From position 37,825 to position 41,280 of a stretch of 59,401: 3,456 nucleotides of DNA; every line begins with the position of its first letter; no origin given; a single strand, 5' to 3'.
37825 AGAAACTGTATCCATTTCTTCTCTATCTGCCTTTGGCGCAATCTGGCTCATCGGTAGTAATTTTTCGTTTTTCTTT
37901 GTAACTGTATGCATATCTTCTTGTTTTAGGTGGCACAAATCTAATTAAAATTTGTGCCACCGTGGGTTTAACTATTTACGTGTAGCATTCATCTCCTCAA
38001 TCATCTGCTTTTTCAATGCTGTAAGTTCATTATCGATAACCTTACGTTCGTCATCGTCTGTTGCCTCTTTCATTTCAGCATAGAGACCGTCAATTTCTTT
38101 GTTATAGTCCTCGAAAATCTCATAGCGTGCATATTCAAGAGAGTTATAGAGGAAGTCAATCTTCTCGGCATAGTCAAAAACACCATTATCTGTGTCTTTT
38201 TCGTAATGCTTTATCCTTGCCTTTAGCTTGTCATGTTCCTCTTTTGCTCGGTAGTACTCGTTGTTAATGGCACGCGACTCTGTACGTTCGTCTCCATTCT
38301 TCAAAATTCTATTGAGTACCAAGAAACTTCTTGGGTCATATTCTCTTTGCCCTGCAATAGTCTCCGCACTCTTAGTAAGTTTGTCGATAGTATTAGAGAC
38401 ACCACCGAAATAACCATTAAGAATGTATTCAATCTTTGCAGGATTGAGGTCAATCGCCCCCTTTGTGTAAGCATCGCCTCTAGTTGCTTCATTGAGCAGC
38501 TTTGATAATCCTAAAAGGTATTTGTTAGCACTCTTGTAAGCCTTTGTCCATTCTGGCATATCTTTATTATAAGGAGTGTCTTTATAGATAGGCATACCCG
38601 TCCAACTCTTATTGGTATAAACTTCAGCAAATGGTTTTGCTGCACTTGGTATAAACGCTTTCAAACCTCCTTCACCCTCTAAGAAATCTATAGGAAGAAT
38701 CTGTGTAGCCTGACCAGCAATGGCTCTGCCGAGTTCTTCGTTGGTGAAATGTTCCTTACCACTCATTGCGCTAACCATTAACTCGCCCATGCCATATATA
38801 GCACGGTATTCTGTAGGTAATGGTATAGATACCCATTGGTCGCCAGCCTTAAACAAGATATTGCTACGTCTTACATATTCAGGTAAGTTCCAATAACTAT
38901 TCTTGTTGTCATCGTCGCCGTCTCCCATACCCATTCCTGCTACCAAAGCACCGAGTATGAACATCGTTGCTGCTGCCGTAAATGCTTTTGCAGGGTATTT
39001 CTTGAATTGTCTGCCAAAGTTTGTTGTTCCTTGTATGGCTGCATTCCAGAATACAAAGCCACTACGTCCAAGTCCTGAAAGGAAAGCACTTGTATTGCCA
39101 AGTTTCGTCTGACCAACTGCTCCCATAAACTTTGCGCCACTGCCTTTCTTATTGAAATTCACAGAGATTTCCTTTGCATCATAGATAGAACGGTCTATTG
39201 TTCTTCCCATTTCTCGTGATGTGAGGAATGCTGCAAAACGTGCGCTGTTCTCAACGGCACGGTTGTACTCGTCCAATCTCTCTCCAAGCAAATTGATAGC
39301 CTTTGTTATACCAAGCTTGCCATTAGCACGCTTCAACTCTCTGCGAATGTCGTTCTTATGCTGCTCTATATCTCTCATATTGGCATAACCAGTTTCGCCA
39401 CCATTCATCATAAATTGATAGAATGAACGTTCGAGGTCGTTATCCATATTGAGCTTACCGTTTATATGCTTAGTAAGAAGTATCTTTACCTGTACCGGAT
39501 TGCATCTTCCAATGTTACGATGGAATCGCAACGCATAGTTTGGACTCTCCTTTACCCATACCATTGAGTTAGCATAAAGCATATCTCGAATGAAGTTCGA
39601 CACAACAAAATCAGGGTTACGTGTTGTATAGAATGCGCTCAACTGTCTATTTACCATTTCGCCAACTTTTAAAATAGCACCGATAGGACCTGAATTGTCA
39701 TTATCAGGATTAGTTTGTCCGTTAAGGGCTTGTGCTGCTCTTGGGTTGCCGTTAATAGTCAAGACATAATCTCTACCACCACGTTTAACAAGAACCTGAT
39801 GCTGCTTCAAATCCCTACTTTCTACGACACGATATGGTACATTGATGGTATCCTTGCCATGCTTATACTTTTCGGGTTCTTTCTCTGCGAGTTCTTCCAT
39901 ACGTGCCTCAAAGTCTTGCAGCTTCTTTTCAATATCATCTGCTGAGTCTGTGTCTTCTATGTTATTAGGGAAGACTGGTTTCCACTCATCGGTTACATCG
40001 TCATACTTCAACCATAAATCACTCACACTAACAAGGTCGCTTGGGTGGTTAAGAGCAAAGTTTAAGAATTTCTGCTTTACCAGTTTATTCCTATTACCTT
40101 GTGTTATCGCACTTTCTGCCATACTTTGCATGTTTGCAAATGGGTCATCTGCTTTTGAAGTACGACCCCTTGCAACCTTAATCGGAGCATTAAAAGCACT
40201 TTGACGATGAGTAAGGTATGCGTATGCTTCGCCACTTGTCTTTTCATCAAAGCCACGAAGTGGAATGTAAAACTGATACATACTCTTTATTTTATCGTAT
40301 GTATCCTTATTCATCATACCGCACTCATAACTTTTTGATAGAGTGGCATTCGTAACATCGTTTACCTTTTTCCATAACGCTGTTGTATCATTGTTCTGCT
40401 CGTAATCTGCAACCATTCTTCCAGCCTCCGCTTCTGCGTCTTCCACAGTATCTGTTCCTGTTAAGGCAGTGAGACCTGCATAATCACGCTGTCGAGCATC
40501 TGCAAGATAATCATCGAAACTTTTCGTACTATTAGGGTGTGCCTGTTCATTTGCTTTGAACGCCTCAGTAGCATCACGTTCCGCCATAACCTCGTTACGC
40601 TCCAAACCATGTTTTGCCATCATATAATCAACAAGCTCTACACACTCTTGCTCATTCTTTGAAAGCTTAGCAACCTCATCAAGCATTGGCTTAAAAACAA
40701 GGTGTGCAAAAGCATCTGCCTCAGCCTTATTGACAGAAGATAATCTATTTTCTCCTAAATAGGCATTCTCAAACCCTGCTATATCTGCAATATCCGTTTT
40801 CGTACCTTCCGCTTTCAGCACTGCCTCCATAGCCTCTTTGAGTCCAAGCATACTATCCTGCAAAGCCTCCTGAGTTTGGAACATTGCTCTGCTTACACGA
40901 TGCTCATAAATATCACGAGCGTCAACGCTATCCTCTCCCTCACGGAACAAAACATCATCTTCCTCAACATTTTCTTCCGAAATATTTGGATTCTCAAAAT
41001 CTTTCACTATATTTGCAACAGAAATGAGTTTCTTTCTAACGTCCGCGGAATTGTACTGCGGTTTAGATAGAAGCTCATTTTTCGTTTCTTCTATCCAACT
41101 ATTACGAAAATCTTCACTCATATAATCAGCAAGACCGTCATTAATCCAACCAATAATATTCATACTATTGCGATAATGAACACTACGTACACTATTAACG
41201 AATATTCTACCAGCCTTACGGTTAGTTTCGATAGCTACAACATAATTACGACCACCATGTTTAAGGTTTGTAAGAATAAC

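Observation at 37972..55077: One 5701-aa ORF (29% of the genome) encodes a polyvalent protein with at least six enzymatic modules, between the portal and internal-virion genes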

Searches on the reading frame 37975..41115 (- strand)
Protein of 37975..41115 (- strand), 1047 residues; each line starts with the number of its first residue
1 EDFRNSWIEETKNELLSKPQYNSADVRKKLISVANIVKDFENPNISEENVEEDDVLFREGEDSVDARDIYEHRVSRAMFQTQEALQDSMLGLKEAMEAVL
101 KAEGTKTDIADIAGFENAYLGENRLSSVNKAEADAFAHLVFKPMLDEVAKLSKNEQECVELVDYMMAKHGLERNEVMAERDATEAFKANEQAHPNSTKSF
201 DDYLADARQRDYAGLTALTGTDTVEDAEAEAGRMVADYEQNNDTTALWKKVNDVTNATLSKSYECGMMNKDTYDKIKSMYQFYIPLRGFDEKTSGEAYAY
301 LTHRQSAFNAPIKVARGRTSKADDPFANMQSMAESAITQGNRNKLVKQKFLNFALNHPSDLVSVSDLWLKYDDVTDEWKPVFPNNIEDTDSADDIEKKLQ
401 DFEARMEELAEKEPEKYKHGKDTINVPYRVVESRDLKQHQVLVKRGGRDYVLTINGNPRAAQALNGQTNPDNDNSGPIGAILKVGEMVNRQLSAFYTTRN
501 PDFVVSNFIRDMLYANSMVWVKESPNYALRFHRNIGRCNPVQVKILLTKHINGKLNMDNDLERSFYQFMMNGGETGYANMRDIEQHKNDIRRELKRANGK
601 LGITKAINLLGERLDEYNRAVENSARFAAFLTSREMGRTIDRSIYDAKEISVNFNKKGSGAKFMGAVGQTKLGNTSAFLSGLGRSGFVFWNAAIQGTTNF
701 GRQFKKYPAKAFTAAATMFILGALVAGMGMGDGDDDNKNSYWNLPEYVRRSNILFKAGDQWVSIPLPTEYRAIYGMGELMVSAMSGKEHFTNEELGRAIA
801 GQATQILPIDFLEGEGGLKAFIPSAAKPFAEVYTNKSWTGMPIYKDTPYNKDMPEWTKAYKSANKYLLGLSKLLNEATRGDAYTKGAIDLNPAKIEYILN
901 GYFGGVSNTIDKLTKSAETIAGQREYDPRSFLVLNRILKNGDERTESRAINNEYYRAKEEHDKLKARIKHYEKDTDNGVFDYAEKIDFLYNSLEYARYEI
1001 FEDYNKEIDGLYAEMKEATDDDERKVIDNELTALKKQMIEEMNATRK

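Call 5: search_protein_families(library=pfam, proteins=[window:37975-40677:-], max_evalue=0.1)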
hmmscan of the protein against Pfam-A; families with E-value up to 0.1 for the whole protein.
window:37975-40677:- (901 aa): 1 family
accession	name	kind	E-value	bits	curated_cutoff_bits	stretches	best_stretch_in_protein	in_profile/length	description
PF18857.6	LPD38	-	4.4e-41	141.5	27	1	593-775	2-176/189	Large polyvalent protein associated domain 38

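Call 6: search_protein_families(library=phrogs, proteins=[window:37975-40677:-], max_evalue=0.01)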
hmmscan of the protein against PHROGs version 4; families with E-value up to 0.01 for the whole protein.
window:37975-40677:- (901 aa): 5 families
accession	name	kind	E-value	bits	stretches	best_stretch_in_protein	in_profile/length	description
phrog_14770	-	unknown function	0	1093.3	1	3-901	2587-3426/3427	-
phrog_10089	-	moron, auxiliary metabolic gene and host takeover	2.7e-164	549.8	2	445-900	4240-4645/4647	DarB-like antirestriction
phrog_616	-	unknown function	1.1e-31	109.7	1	117-771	2037-2664/2793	-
phrog_9854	-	unknown function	5.9e-06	25.1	1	30-202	933-1061/1636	-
phrog_33546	-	unknown function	0.0066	17.9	0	230-276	29-72/83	-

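Call 27: find_homologous_proteins(query=window:37975-41115:-, max_evalue=0.00001)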
Query window:37975-41115:- (1047 aa): 476 proteins with E <= 0.00001 among 8000 candidates; the best 120 are listed.
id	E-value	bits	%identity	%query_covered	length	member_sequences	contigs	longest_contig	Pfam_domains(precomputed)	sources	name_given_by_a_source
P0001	0.0e+0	1784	77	97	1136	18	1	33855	PF18857.7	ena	-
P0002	0.0e+0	1780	77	97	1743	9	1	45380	PF00271.38,PF18857.7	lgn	-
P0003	0.0e+0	1692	73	96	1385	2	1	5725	PF18857.7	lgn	-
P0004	0.0e+0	1689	73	95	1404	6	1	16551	PF18857.7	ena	-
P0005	0.0e+0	1667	70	100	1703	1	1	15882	PF18819.7,PF18857.7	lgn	-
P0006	0.0e+0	1661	71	96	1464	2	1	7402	PF18857.7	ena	-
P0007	0.0e+0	1660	71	97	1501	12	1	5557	PF18857.7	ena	-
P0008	0.0e+0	1657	70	99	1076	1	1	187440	PF18857.7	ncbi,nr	ncbi:MAG: hypothetical protein K2F69_01600 [Bacteroidaceae bacterium]|nr:hypothetical protein [Bacte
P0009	0.0e+0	1642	72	95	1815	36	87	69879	PF18857.7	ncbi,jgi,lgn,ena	jgi:hypothetical protein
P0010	0.0e+0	1640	72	95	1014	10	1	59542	PF18857.7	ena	-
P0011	0.0e+0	1623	69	100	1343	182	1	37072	PF18857.7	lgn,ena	-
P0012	0.0e+0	1622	70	96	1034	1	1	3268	PF18857.7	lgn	-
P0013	0.0e+0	1621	72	95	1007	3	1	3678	PF18857.7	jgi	-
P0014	0.0e+0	1620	69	100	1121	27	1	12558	PF18857.7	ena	-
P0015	0.0e+0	1616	69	100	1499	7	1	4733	PF18857.7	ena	-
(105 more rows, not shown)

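Call 29: search_protein_families(library=ncbifam, proteins=[window:37975-40677:-], max_evalue=0.1)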
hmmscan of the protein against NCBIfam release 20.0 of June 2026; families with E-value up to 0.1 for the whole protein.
window:37975-40677:- (901 aa): 1 family
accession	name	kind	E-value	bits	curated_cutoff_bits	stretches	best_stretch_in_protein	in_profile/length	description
NF033928.1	alph_xenorhab_A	subfamily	0.011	15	125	1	756-892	86-197/339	alpha-xenorhabdolysin family binary toxin subunit A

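Call 57: predict_structure(alignment_id=A1)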
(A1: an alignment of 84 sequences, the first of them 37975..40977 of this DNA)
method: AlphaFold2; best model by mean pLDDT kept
length: 1001 residues; sequences in the alignment: 84
mean_pLDDT: 78.3   pTM: 0.74
mean pLDDT of the five models: 78.3, 75.4, 73.5, 71.3, 69.7
residues with pLDDT >= 90: 152; 70-90: 681; 50-70: 111; < 50: 57
segments of 3 or more residues with pLDDT < 50: 1-15, 241-274
pLDDT, mean of each block of 10 residues (from residue 1): 32 53 89 87 90 87 87 89 86 89 87 88 87 84 86 89 79 84 93 93 91 86 77 74 32 30 37 57 82 88 94 91 80 80 82 91 89 72 52 83 87 88 63 69 72 71 79 87 92 89 88 93 81 62 81 59 66 82 93 90 68 77 84 82 75 79 86 88 60 73 83 79 83 83 75 79 64 73 82 73 72 76 84 79 84 75 76 74 73 71 75 83 81 76 83 87 81 72 82 80 57
secondary structure, 60 per line:
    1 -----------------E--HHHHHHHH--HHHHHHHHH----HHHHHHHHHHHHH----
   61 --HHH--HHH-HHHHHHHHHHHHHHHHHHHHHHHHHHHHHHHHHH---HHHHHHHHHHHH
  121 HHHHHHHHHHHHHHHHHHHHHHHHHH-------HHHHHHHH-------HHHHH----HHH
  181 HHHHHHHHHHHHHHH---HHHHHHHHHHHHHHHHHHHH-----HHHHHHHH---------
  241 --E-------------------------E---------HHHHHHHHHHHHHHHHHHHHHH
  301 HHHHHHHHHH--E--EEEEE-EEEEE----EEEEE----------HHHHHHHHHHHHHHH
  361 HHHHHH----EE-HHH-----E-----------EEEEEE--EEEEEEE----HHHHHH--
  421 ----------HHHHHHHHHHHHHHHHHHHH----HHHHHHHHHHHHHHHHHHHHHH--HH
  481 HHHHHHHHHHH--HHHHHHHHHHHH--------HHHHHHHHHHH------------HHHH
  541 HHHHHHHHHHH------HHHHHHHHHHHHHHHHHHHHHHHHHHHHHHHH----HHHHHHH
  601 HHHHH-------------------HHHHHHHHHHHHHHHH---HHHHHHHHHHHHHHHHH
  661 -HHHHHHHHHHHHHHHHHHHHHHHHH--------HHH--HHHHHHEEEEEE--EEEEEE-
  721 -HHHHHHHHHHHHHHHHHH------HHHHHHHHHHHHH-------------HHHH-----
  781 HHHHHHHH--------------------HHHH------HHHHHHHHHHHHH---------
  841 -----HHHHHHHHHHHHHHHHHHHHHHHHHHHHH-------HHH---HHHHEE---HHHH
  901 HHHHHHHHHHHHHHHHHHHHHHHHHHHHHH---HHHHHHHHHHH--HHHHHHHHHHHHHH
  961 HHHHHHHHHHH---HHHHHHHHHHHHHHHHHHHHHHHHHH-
elements in order (helices of 4 or more, strands of 3 or more residues): H21-28 H31-39 H44-56 H72-105 H109-146 H154-161 H169-173 H178-195 H199-218 H224-231 H279-310 E316-320 E322-326 E331-335 H346-366 E394-399 E402-408 H413-418 H431-450 H455-476 H479-491 H494-505 H514-524 H537-551 H558-589 H594-605 H625-640 H644-660 H662-686 H700-705 E706-711 E714-719 H722-739 H746-758 H772-775 H781-788 H809-812 H819-831 H846-874 H888-891 H897-930 H934-944 H947-971 H975-1000

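Call 60: fold_search(model_id=the predicted structure, library=pdb)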
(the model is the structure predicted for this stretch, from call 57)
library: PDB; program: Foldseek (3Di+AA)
matches with E <= 10: 35; with E <= 0.001: 0
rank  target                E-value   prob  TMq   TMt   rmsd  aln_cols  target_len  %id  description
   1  7xq1                  1.3e+00  0.04  0.07  0.12  22.0       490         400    9  Structure of hSLC19A1+2'3'-CDAS (released 2022-10-05)
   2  5hb0_C                1.3e+00  0.04  0.07  0.10  27.3       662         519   11  Crystal structure of Chaetomium thermophilum Nup170 CTD-Nup145N complex (released 2016-04-20)
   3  8b70_A                1.9e+00  0.03  0.06  0.09  23.2       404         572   10  KimA from B. subtilis with nucleotide second-messenger c-di-AMP bound (released 2023-01-18)
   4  6z71_A                2.1e+00  0.03  0.07  0.11  19.9       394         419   12  Structure of the MATE family multidrug resistance transporter Aq_128 from Aquifex aeolicus in the outward-facing state (released 2021-12-01)
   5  6ob7                  3.6e+00  0.03  0.09  0.16  23.9       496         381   11  Human equilibrative nucleoside transporter-1, dilazep bound (released 2019-07-03)
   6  5hwy                  3.8e+00  0.02  0.06  0.12  19.2       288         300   11  Structural mechanisms of extracellular ion exchange and induced binding-site occlusion in the sodium-calcium exchanger N (released 2016-05-18)
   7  6lh1                  4.1e+00  0.04  0.07  0.17  16.9       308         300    9  Crystal structure of a cysteine-pair mutant (Y113C-P190C) of a bacterial bile acid transporter trapped in an outward-fac (released 2020-12-09)
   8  8tzi                  4.1e+00  0.02  0.09  0.15  23.9       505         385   11  Human equilibrative nucleoside transporter-1, JH-ENT-01 bound (released 2024-08-28)
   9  8afa_A                4.1e+00  0.02  0.07  0.13  26.9       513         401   11  Cryo-EM structure of a substrate-bound glutamate transporter homologue GltTk encapsulated within a nanodisc (released 2023-04-05)
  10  6ob6_B                4.8e+00  0.02  0.09  0.17  23.9       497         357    8  Human equilibrative nucleoside transporter-1, S-(4-nitrobenzyl)-6-thioinosine bound, merohedrally twinned (released 2019-07-03)
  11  7xq0                  5.0e+00  0.01  0.05  0.10  23.8       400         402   11  Structure of hSLC19A1+3'3'-CDA (released 2022-10-05)
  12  8zp1_A                5.3e+00  0.02  0.06  0.09  22.9       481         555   10  Cryo-EM structure of human norepinephrine transporter NET bound with reboxetine in an outward-open state at a resoluti (released 2024-09-11)
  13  7lo5_A                5.3e+00  0.01  0.05  0.05  20.9       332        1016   11  cryoEM structure DrdV-DNA complex (released 2021-03-17)
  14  2c9e                  6.0e+00  0.02  0.07  0.15  20.9       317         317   10  Peridinin-chlorophyll a protein, high-salt form (released 2007-02-20)
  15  9mvz_D                6.2e+00  0.01  0.07  0.07  65.3       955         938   10  Tripartite complex of MmpL5-S5-AcpM from Mycolicibacterium smegmatis (released 2025-07-30)
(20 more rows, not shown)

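Call 65: search_protein_representatives(protein=window:37975-40977:-)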
Query: 1001 residues. Proteins with E-value up to 0.001 (for the whole library): 6562; up to 1e-10: 5455; up to 1e-30: 1974. The best 150 are listed.
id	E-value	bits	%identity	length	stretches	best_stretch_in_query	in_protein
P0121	0.0e+00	2239.0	99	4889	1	1-1001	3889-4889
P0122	0.0e+00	1940.0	84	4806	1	3-1001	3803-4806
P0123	0.0e+00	1774.9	79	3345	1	3-1001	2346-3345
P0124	0.0e+00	1758.3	77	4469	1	7-1001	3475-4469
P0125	0.0e+00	1636.6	74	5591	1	2-1001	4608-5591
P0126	0.0e+00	1631.8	72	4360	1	7-1001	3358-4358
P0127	0.0e+00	1628.1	74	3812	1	4-1001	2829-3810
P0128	0.0e+00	1621.3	72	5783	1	5-1001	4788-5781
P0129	0.0e+00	1619.1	72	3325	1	3-1000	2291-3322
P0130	0.0e+00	1616.0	71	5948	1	6-1001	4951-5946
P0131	0.0e+00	1615.2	71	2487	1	17-1001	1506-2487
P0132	0.0e+00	1605.9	72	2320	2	156-1001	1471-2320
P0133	0.0e+00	1600.5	73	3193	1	15-1001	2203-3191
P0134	0.0e+00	1595.7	70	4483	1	6-1001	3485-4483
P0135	0.0e+00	1592.2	72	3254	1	5-1001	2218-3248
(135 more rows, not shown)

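Call 69: fold_search(model_id=the predicted structure, library=viral)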
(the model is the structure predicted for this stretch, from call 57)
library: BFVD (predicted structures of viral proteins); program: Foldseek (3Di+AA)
matches with E <= 10: 199; with E <= 0.001: 76
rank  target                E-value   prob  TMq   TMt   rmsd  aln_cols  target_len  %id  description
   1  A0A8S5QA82            4.7e-52  1.00  0.74  0.78   9.1      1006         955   31  Large polyvalent protein associated domain 38 [Podoviridae sp. ctsfx1]
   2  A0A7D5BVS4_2          4.3e-36  1.00  0.71  0.71   9.1      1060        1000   19  (no name in the UniProt tables at hand)
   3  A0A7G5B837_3          2.9e-35  1.00  0.72  0.69   8.7      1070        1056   18  Uncharacterized protein [Ralstonia phage Alix]
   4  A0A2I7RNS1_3          3.1e-35  1.00  0.70  0.68   7.7      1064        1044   20  (no name in the UniProt tables at hand)
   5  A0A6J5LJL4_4          4.2e-35  1.00  0.68  0.53   9.9      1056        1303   21  LT_GEWL domain containing protein [uncultured Caudovirales phage]
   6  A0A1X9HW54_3          7.2e-33  1.00  0.70  0.55   6.3      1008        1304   18  (no name in the UniProt tables at hand)
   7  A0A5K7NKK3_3          1.5e-32  1.00  0.68  0.68   7.9      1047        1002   20  (no name in the UniProt tables at hand)
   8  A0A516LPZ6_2          2.6e-32  1.00  0.66  0.50   6.8      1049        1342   18  (no name in the UniProt tables at hand)
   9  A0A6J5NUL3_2          1.4e-31  1.00  0.66  0.71   7.6      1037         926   19  Uncharacterized protein [uncultured Caudovirales phage]
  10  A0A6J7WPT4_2          3.7e-31  1.00  0.64  0.53   7.0      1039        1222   19  Large polyvalent protein associated domain-containing protein [uncultured Caudovirales phage]
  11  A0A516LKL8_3          4.7e-30  1.00  0.63  0.57  13.5      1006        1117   18  (no name in the UniProt tables at hand)
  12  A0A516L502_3          1.3e-29  1.00  0.66  0.64   6.4      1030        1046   17  (no name in the UniProt tables at hand)
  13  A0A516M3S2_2          2.4e-29  1.00  0.66  0.57   7.5      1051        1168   17  (no name in the UniProt tables at hand)
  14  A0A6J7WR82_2          5.8e-29  1.00  0.62  0.44  10.0      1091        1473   18  Large polyvalent protein associated domain-containing protein [uncultured Caudovirales phage]
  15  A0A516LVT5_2          3.0e-28  1.00  0.64  0.53   8.1       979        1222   16  (no name in the UniProt tables at hand)
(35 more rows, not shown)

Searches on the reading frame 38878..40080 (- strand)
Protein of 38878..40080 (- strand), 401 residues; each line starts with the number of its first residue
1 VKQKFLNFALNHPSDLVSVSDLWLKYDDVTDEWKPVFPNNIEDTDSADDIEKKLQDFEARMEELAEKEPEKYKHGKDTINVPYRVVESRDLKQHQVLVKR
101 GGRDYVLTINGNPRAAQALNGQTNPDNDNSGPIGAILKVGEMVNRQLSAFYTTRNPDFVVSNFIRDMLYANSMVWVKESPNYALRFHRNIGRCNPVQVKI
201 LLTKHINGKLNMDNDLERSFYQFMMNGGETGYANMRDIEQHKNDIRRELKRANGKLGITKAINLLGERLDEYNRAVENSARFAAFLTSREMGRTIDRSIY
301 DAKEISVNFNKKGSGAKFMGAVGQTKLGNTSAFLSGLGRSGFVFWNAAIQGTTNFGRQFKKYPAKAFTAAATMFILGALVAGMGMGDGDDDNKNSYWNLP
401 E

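Call 20: search_protein_families(library=pfam, proteins=[window:38878-40080:-], max_evalue=5)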
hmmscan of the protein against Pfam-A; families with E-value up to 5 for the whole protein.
window:38878-40080:- (401 aa): 3 families
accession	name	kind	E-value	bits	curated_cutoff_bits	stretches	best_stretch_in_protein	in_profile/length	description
PF04759.18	DUF617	-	0.18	12.3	22.6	1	198-257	47-106/159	Protein of unknown function, DUF617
PF17111.11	PigL_N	-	0.24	11.2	27.2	1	17-79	131-191/209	Pigment biosynthesis cluster protein PigL N-terminal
PF16996.10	Asp4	-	0.25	12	27.7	1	55-74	7-26/55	Accessory secretory protein Sec Asp4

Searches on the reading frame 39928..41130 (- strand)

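Call 20: search_protein_families(library=pfam, proteins=[window:39928-41130:-], max_evalue=5)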
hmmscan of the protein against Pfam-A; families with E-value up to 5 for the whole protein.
window:39928-41130:- (401 aa): 1 family
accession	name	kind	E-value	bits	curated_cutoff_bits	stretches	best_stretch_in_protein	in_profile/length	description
PF16999.10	V-ATPase_G_2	-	1.9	9.6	28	0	227-246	30-49/104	Vacuolar (H+)-ATPase G subunit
